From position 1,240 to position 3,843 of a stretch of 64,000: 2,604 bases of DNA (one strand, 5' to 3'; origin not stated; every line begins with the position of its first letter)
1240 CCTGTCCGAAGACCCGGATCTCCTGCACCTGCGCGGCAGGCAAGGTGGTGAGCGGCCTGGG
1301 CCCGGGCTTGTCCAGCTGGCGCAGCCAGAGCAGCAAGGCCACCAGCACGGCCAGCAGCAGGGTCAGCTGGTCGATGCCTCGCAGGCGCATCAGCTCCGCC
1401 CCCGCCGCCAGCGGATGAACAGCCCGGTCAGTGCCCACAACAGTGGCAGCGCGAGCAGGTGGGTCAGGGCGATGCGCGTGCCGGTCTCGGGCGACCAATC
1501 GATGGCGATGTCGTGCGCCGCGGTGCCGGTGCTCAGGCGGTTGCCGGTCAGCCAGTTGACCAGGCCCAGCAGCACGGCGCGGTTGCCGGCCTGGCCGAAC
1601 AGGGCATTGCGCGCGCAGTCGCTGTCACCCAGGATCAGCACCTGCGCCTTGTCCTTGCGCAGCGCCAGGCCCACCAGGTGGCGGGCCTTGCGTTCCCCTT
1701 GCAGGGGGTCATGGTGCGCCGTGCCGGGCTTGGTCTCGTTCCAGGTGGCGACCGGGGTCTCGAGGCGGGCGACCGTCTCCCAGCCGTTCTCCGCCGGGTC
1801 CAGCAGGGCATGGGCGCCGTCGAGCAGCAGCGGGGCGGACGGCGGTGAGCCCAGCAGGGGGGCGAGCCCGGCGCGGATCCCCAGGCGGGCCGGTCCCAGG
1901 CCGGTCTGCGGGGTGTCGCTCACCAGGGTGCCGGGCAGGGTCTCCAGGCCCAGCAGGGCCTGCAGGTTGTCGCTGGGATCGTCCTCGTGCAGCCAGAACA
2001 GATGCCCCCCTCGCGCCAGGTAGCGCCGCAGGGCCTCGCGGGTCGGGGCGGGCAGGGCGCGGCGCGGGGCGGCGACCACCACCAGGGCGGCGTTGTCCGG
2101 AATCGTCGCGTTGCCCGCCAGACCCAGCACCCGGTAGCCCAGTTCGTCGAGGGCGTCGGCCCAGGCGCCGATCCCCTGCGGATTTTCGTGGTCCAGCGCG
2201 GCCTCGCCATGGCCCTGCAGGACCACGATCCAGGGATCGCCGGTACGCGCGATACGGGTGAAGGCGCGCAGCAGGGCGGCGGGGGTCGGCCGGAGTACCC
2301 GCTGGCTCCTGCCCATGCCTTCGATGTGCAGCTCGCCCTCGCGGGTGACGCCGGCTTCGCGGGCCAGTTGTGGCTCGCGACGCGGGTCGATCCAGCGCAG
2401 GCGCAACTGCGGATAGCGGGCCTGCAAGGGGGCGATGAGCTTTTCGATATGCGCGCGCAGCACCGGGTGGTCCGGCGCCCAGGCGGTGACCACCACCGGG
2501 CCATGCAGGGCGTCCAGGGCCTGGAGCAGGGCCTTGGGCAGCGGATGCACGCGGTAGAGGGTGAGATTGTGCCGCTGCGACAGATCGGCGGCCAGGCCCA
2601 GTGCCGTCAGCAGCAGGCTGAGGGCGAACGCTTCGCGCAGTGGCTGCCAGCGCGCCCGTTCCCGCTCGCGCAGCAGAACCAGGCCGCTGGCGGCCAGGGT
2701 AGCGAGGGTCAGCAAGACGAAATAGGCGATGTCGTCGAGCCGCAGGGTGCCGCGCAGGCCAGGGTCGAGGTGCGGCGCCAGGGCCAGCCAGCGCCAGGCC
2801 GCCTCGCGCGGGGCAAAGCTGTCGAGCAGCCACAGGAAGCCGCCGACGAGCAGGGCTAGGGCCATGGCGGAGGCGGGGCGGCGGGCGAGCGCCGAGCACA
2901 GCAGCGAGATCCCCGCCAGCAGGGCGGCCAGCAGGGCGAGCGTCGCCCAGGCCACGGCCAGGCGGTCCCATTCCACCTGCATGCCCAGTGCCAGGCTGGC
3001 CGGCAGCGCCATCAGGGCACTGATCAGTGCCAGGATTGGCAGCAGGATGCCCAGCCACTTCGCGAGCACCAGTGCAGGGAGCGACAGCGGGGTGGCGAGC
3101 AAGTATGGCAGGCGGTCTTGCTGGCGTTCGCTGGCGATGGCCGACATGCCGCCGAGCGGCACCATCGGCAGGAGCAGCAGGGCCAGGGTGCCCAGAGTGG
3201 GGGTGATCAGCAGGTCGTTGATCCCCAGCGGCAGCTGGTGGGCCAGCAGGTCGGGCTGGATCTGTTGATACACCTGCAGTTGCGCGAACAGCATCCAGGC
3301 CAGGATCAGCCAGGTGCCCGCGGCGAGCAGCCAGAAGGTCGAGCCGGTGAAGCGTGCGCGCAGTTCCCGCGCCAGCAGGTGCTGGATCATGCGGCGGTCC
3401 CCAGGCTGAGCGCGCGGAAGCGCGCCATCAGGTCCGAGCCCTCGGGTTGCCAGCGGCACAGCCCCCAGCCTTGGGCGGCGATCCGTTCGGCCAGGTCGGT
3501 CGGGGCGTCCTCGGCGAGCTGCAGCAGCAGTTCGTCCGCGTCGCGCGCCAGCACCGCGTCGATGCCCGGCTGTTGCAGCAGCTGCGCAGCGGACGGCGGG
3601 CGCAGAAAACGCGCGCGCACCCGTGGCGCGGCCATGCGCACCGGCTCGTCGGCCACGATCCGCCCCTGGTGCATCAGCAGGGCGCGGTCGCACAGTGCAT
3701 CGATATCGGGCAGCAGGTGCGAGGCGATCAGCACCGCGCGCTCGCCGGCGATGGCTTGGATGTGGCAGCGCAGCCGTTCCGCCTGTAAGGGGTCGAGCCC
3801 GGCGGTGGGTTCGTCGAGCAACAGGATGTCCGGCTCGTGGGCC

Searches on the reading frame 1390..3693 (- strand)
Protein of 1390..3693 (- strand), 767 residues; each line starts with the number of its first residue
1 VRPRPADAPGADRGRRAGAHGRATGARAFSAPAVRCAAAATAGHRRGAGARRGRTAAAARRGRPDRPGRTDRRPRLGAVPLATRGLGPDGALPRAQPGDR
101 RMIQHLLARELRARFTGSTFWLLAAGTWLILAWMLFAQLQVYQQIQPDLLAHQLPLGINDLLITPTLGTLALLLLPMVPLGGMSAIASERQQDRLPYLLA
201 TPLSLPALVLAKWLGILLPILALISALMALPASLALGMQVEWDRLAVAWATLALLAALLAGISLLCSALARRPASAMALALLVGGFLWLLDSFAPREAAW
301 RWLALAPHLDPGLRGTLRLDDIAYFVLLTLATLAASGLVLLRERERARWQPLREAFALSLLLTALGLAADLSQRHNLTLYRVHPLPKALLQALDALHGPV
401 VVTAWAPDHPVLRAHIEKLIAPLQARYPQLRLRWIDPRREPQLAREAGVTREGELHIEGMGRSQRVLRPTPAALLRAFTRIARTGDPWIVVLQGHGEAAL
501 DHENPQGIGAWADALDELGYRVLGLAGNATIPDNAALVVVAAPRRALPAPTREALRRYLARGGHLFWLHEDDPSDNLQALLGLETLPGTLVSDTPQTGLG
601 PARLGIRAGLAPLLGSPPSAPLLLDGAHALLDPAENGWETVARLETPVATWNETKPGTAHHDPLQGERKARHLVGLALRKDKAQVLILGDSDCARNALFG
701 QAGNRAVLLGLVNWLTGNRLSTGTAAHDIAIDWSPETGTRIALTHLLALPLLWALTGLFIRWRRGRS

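Call 79: search_protein_families(library=pfam, proteins=[window:1390-3693:-], max_evalue=0.00001)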
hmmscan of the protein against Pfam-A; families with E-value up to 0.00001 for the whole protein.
window:1390-3693:- (767 aa): 4 families
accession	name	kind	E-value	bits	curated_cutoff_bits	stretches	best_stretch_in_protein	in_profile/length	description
PF12679.13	ABC2_membrane_2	-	4e-11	43.1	27.2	1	106-282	3-190/283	ABC-2 family transporter protein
PF01061.29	ABC2_membrane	-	1.5e-10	41.4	26.9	1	103-305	3-192/211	ABC-2 type transporter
PF14258.12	DUF4350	-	2.6e-09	38.1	30.4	1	504-712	5-181/181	Domain of unknown function (DUF4350)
PF09822.16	ABC_transp_aux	-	6.7e-09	35.8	34.7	1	489-570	4-81/288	ABC-type uncharacterized transport system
